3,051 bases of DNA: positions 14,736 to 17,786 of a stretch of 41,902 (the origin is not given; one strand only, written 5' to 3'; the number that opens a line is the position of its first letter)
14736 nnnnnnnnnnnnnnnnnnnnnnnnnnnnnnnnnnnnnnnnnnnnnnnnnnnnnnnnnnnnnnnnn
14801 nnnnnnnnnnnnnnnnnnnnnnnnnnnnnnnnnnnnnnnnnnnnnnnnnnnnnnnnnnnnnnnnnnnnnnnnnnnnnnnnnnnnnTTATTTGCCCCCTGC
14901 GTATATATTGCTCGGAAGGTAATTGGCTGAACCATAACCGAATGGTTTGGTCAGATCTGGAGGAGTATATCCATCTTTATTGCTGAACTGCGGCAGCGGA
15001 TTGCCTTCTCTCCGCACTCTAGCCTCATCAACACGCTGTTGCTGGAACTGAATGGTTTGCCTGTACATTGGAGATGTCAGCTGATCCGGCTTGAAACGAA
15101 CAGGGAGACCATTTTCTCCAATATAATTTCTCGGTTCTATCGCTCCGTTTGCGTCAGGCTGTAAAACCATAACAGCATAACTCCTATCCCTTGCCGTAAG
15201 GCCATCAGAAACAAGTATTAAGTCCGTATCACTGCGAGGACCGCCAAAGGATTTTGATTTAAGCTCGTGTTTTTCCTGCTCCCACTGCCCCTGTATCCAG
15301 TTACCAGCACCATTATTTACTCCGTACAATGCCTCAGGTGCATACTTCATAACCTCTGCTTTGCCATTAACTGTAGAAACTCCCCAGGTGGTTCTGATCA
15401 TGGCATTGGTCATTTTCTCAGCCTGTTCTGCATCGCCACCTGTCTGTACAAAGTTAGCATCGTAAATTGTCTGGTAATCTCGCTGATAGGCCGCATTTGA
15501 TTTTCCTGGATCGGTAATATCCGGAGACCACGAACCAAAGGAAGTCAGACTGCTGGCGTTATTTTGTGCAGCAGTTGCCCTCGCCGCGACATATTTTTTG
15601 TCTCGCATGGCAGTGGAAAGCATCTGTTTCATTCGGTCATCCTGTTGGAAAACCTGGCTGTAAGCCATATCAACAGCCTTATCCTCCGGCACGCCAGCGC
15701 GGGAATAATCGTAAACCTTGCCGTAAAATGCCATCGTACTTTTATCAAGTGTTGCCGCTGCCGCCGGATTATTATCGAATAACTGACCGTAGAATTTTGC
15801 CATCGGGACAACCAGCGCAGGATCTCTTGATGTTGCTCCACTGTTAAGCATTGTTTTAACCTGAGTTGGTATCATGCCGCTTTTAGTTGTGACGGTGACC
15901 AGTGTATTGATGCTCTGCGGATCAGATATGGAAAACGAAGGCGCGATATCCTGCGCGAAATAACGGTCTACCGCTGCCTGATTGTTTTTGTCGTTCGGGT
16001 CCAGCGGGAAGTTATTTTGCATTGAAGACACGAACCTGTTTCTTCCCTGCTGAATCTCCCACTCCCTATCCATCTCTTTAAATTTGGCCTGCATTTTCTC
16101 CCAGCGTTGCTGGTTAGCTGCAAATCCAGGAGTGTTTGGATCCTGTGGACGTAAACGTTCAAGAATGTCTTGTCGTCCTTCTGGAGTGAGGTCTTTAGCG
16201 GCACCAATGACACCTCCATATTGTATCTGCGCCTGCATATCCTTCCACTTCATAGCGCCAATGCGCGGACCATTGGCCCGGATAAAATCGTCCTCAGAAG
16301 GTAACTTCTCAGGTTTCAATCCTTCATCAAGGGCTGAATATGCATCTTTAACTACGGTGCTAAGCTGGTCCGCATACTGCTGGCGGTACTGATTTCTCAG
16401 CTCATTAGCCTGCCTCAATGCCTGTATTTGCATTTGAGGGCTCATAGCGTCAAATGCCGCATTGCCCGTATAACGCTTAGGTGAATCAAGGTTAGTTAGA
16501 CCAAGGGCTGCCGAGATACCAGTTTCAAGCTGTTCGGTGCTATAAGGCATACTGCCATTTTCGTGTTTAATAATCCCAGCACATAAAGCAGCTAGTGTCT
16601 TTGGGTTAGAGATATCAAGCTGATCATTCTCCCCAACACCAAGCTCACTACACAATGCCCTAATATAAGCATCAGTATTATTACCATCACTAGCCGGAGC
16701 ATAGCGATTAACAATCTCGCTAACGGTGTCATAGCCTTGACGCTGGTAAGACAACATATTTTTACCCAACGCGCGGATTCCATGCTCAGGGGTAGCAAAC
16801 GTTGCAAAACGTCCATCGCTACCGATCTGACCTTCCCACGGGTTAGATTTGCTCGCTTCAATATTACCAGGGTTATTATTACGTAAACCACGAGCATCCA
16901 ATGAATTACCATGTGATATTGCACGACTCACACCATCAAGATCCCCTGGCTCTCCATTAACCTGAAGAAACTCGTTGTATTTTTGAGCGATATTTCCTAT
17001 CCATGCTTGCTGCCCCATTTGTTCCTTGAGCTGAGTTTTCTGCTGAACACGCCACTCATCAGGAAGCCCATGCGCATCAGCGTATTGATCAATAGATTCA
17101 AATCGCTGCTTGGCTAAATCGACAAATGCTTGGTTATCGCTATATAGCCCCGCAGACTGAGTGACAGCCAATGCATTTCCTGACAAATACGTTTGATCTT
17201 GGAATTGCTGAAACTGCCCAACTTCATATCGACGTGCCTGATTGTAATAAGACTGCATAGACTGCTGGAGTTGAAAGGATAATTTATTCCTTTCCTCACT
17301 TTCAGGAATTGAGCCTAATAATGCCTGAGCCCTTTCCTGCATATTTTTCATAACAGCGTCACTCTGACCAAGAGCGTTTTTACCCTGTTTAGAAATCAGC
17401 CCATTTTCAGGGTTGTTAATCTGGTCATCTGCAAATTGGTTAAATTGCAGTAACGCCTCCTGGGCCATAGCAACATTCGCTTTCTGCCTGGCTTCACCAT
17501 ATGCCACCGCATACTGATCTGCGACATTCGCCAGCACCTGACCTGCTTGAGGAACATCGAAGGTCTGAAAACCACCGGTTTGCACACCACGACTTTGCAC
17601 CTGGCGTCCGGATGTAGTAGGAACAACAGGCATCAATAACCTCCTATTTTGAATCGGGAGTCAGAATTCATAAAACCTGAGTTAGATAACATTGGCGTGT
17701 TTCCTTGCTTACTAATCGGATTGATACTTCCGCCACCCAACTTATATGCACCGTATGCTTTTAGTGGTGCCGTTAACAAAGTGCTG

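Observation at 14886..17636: Conserved-looking catalytic-type block inside the gp15-like internal virion protein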

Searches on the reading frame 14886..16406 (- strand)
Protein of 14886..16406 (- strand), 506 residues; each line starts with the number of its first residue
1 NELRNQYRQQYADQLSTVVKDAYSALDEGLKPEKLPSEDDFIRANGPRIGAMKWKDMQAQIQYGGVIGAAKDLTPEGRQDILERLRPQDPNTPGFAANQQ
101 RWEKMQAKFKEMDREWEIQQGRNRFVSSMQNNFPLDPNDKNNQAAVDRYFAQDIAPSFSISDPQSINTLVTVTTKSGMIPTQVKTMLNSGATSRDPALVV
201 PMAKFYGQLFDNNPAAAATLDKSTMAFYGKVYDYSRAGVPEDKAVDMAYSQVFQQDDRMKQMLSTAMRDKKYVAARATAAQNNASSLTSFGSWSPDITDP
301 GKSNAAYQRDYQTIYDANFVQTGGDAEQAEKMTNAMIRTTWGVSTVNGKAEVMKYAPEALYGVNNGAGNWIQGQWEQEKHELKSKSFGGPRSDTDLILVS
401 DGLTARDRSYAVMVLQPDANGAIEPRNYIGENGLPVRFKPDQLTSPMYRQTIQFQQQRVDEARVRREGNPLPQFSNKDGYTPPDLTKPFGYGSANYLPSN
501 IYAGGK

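Call 42: search_dna_similar(query=window:14886-16406:-, collection=phages, mode=protein, rows=spread, max_rows=40)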
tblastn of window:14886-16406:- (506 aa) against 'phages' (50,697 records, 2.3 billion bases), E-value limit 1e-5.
Records with a match: 56; places in all: 56; records where one place covers at least 80% of the query: 6.
Best place of each record, by identity: >=99% 1; 80-90% 2; <60% 53.
By first word of the organism name: Vibrio 49; Escherichia 3; Klebsiella 3; Microcystis 1.
By host as written in the record: - 44; Escherichia coli O103:H25 strain NIPH-11060424/NVH-734 2; Vibrio splendidus 2; Vibrio lentus 2; Escherichia coli 1; Klebsiella pneumoniae ST512-KPC3 1; Klebsiella pneumoniae 1; Vibrio coralliilyticus strain P1 LMG23696 1; and 2 more.
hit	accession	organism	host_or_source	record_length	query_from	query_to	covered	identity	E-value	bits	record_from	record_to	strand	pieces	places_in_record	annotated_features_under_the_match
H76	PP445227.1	Escherichia phage EC.W1-9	Escherichia coli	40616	1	506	100%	99.4%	0e+0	1015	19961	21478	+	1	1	hypothetical protein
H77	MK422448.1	Klebsiella phage ST512-KPC3phi13.3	Klebsiella pneumoniae ST512-KPC3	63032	1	506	100%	88.5%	0e+0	913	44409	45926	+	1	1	hypothetical protein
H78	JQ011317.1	Escherichia phage TL-2011b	Escherichia coli O103:H25 strain ...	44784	8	440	86%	27.3%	5e-48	184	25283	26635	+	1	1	lytic transglycosylase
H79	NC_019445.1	Escherichia phage TL-2011b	Escherichia coli O103:H25 strain ...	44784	8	440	86%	27.3%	5e-48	184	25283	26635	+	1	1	endolysin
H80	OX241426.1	Vibrio phage 456E52-1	Seawater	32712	91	441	69%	30.1%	1e-33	141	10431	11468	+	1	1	putative lytic transglycosylase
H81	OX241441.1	Vibrio phage 22O28-1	Oyster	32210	103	441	67%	30.5%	5e-35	145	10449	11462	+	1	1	putative lytic transglycosylase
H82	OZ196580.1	Vibrio phage K411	Seawater and oysters mix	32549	91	423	66%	30.9%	5e-34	142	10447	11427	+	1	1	hypothetical protein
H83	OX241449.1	Vibrio phage 416E50-1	Seawater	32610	103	441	67%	30.2%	1e-34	144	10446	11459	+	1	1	putative lytic transglycosylase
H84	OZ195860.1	Vibrio phage D276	Seawater and oysters mix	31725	106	423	63%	32.1%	9e-34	142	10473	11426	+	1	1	hypothetical protein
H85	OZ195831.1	Vibrio phage D317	Seawater and oysters mix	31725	106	423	63%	32.1%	9e-34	142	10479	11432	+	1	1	hypothetical protein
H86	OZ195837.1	Vibrio phage D309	Seawater and oysters mix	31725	106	423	63%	32.1%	9e-34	142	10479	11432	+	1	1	hypothetical protein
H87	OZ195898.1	Vibrio phage D456 g2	Seawater and oysters mix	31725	106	423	63%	32.1%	9e-34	142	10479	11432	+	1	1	hypothetical protein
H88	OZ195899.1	Vibrio phage D452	Seawater and oysters mix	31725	106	423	63%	32.1%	9e-34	142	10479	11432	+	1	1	hypothetical protein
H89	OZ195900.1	Vibrio phage D455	Seawater and oysters mix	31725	106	423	63%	32.1%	9e-34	142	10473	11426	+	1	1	hypothetical protein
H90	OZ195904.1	Vibrio phage D448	Seawater and oysters mix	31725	106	423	63%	32.1%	9e-34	142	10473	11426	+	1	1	hypothetical protein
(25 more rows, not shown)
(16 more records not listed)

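Call 43: get_annotated_region(hit=H80, flank=4500)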
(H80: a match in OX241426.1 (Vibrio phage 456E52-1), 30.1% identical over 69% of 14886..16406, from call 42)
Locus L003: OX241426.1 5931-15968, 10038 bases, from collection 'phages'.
description: Vibrio phage 456E52-1 genome assembly, chromosome: VP115E34_1.
organism: Vibrio phage 456E52-1 (NCBI taxid 2963202)
taxonomy: Viruses; Duplodnaviria; Heunggongvirae; Uroviricota; Caudoviricetes
host: -; source: Seawater; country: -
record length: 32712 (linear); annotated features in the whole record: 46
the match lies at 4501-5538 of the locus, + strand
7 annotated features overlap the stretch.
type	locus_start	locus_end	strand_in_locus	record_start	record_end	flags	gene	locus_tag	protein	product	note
CDS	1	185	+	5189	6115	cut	-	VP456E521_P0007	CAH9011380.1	major capsid protein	-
CDS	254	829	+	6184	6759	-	-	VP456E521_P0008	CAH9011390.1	head completion adaptor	-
CDS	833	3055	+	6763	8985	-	-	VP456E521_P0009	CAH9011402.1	head-closure protein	-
CDS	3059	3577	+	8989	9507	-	-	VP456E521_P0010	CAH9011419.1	conserved hypothetical protein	-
CDS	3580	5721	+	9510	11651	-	-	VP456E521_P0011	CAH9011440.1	putative lytic transglycosylase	-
CDS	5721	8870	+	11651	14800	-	-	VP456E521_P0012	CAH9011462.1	coil containing protein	-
CDS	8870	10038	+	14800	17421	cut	-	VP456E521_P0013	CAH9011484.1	conserved hypothetical protein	-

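Call 44: search_protein_families(library=pfam, proteins=[L003:3580-5721:+, L003:3059-3577:+, L003:5721-8870:+], max_evalue=0.01)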
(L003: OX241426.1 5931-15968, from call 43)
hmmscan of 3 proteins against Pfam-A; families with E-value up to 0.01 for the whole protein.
L003:3580-5721:+ (713 aa): 0 families

L003:3059-3577:+ (172 aa): 0 families

L003:5721-8870:+ (1049 aa): 0 families

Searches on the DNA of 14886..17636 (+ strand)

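Call 5: search_dna_similar(query=window:14886-17636:+, collection=phages, mode=near, max_rows=25)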
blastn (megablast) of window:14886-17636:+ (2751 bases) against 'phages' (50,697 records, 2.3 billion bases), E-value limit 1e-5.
Records with a match: 7; places in all: 7; records where one place covers at least 80% of the query: 3.
Best place of each record, by identity: >=99% 1; 95-99% 2; 90-95% 2; 80-90% 1; 60-80% 1.
By first word of the organism name: Escherichia 3; Klebsiella 2; Enterobacter 2.
By host as written in the record: Escherichia coli O103:H25 strain NIPH-11060424/NVH-734 2; Enterobacter sp. CT7 2; Escherichia coli 1; Klebsiella pneumoniae ST512-KPC3 1; Klebsiella pneumoniae 1.
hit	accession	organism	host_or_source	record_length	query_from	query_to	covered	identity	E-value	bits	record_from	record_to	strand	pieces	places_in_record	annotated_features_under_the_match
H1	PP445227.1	Escherichia phage EC.W1-9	Escherichia coli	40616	1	2750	100%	99.6%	0e+0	5012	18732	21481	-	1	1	hypothetical protein (x3)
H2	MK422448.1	Klebsiella phage ST512-KPC3phi13.3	Klebsiella pneumoniae ST512-KPC3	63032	1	2578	94%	79.9%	0e+0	1871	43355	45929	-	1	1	hypothetical protein (x2)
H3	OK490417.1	Klebsiella phage Kp4865-1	Klebsiella pneumoniae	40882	1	2397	87%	80.7%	0e+0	1847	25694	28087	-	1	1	record has no annotation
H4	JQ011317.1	Escherichia phage TL-2011b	Escherichia coli O103:H25 strain ...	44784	2585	2728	5%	95.8%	3e-58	233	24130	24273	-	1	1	lytic transglycosylase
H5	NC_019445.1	Escherichia phage TL-2011b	Escherichia coli O103:H25 strain ...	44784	2585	2728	5%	95.8%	3e-58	233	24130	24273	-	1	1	endolysin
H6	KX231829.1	Enterobacter phage Tyrion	Enterobacter sp. CT7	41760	2620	2750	5%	90.2%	2e-39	171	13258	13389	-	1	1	hypothetical protein (x2)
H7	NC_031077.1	Enterobacter phage Tyrion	Enterobacter sp. CT7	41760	2620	2750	5%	90.2%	2e-39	171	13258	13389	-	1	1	head protein | internal virion protein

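Call 7: get_annotated_region(hit=H5, flank=9000)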
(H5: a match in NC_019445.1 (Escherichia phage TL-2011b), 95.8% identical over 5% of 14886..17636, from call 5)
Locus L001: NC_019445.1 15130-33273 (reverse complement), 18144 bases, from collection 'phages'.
description: Escherichia phage TL-2011b, complete genome.
organism: Escherichia phage TL-2011b (NCBI taxid 1124654)
taxonomy: Viruses; Duplodnaviria; Heunggongvirae; Uroviricota; Caudoviricetes
host: Escherichia coli O103:H25 strain NIPH-11060424/NVH-734; source: patient with HUS during an EHEC outbreak; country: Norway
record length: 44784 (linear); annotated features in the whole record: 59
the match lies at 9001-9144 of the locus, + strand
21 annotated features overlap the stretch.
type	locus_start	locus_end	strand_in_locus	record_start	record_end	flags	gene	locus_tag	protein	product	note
CDS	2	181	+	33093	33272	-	-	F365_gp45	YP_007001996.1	hypothetical protein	-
CDS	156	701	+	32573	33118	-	-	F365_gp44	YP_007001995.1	type II toxin-antitoxin system YafO family toxin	-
CDS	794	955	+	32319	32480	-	-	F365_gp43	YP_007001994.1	putative transmembrane anchored protein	-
CDS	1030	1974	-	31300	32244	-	-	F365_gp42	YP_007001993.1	anti-repressor Ant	-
CDS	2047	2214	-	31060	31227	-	-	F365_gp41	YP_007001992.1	Arc-like repressor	-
CDS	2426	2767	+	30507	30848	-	-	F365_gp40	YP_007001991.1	hypothetical protein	-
CDS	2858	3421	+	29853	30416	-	-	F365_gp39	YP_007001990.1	hypothetical protein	-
CDS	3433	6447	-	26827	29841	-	-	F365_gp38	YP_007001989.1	hypothetical protein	-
CDS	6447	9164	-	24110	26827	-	-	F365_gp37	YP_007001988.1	endolysin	-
CDS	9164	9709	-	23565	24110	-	-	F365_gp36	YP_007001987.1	internal virion protein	-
CDS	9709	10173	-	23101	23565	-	-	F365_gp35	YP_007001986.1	internal virion protein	-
CDS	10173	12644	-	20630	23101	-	-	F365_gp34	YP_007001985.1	tail protein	-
CDS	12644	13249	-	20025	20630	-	-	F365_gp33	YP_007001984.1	tail protein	-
CDS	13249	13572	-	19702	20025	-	-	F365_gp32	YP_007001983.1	hypothetical protein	-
CDS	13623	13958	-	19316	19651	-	-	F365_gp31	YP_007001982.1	hypothetical protein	-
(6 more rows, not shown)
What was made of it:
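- NC_019445 annotates the homologue as 'endolysin' (call 7).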

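Call 8: get_annotated_region(hit=H7, flank=8000)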
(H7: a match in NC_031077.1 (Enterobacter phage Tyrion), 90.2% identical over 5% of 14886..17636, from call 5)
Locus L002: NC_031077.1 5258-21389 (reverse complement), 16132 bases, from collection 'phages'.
description: Enterobacter phage Tyrion, complete genome.
organism: Enterobacter phage Tyrion (NCBI taxid 1864623)
taxonomy: Viruses; Duplodnaviria; Heunggongvirae; Uroviricota; Caudoviricetes; Uetakevirus
host: Enterobacter sp. CT7; source: -; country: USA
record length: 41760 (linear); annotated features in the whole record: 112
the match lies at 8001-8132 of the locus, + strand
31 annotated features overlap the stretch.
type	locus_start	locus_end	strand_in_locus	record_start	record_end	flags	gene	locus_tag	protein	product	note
regulatory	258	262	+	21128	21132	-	-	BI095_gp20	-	ribosome_binding_site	-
CDS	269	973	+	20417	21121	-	-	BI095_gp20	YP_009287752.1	putative anti-repressor protein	BI095_gp20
CDS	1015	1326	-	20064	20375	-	-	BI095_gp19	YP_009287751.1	hypothetical protein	BI095_gp19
regulatory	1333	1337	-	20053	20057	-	-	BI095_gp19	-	ribosome_binding_site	-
CDS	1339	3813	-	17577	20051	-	-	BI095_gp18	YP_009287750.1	virion structural protein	BI095_gp18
CDS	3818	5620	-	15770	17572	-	-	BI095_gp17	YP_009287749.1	hypothetical protein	BI095_gp17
regulatory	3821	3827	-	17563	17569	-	-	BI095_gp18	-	ribosome_binding_site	-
CDS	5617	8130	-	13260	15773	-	-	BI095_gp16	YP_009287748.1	head protein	BI095_gp16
regulatory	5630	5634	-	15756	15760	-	-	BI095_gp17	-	ribosome_binding_site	-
CDS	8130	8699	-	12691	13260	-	-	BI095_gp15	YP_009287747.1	internal virion protein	BI095_gp15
regulatory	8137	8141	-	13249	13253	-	-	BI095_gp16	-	ribosome_binding_site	-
CDS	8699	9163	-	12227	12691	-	-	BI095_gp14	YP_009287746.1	internal virion protein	BI095_gp14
regulatory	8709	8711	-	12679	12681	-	-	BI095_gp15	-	ribosome_binding_site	-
CDS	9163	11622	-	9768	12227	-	-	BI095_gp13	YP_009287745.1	tail protein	BI095_gp13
regulatory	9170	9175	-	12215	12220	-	-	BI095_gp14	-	ribosome_binding_site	-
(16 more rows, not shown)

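Call 59: search_dna_similar(query=window:14886-17636:+, collection=ecoli_genomes, mode=near, max_rows=12, rows=spread)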
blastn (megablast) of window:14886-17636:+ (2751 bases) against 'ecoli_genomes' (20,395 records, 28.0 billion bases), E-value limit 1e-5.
Records with a match: 172; places in all: 173; records where one place covers at least 80% of the query: 119.
Genomes with a match: 172 of 5426; with a place that covers at least 80% of the query: 119. Places per genome that has any: lowest 1, median 1, highest 2. On chromosomes: 173 places; on plasmids: 0.
Best place of each record, by identity: >=99% 139; 95-99% 30; 80-90% 3.
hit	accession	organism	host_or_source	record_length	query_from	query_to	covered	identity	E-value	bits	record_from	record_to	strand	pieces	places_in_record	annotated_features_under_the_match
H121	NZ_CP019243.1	Escherichia coli strain Combat2C1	Homo sapiens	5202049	1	2751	100%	99.9%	0e+0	5064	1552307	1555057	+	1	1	bacteriophage protein | virion core protein, T7 gp14 family | DUF919 family protein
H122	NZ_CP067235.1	Escherichia coli strain SBF22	surface water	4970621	1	2750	100%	99.7%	0e+0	5035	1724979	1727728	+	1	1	hypothetical protein | virion core protein, T7 gp14 family | DUF919 family protein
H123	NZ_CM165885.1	Escherichia coli strain N54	Homo sapiens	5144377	1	2750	100%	99.7%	0e+0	5029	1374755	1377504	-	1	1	hypothetical protein | virion core protein, T7 gp14 family | DUF919 family protein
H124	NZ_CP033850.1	Escherichia coli strain FDAARGOS_497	Homo sapiens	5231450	1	2750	100%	99.6%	0e+0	5012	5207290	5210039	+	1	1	hypothetical protein | virion core protein, T7 gp14 family | DUF919 family protein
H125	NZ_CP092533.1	Escherichia coli strain DS566-1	Homo sapiens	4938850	1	2750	100%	99.6%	0e+0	5012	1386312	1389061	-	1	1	bacteriophage protein | virion core protein, T7 gp14 family | DUF919 family protein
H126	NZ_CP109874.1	Escherichia coli strain EC488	Homo sapiens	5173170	1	2750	100%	99.6%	0e+0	5012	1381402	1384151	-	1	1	hypothetical protein (x2) | DUF919 family protein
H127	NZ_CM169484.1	Escherichia coli strain EC18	Homo sapiens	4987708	1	2750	100%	99.6%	0e+0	5012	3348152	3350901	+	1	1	bacteriophage protein | virion core protein, T7 gp14 family | DUF919 family protein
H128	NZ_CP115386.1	Escherichia coli strain CUVET20-PYO2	dog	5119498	1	2750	100%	99.5%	0e+0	4996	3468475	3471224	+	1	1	hypothetical protein | virion core protein, T7 gp14 family | DUF919 family protein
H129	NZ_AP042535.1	Escherichia coli strain OkiPb01688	bovine feces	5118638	2570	2750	7%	97.2%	2e-79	307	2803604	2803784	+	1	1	transglycosylase SLT domain-containing protein | virion core protein, T7 gp14 family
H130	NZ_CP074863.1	Escherichia coli strain 2013C_3678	Homo sapiens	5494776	2570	2750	7%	96.1%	4e-76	296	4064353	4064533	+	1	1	transglycosylase SLT domain-containing protein | virion core protein, T7 gp14 family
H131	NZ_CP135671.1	Escherichia coli strain TUM9803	missing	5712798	2585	2750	6%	98.8%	4e-76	296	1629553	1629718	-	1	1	transglycosylase SLT domain-containing protein | virion core protein, T7 gp14 family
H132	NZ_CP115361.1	Escherichia coli strain CUVET20-1667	dog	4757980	2702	2750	2%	98.0%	9e-13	86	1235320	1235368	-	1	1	hypothetical protein | virion core protein, T7 gp14 family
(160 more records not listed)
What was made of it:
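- E. coli prophages with that variant are annotated 'transglycosylase SLT domain-containing protein' next to the gp14-family gene (call 59).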
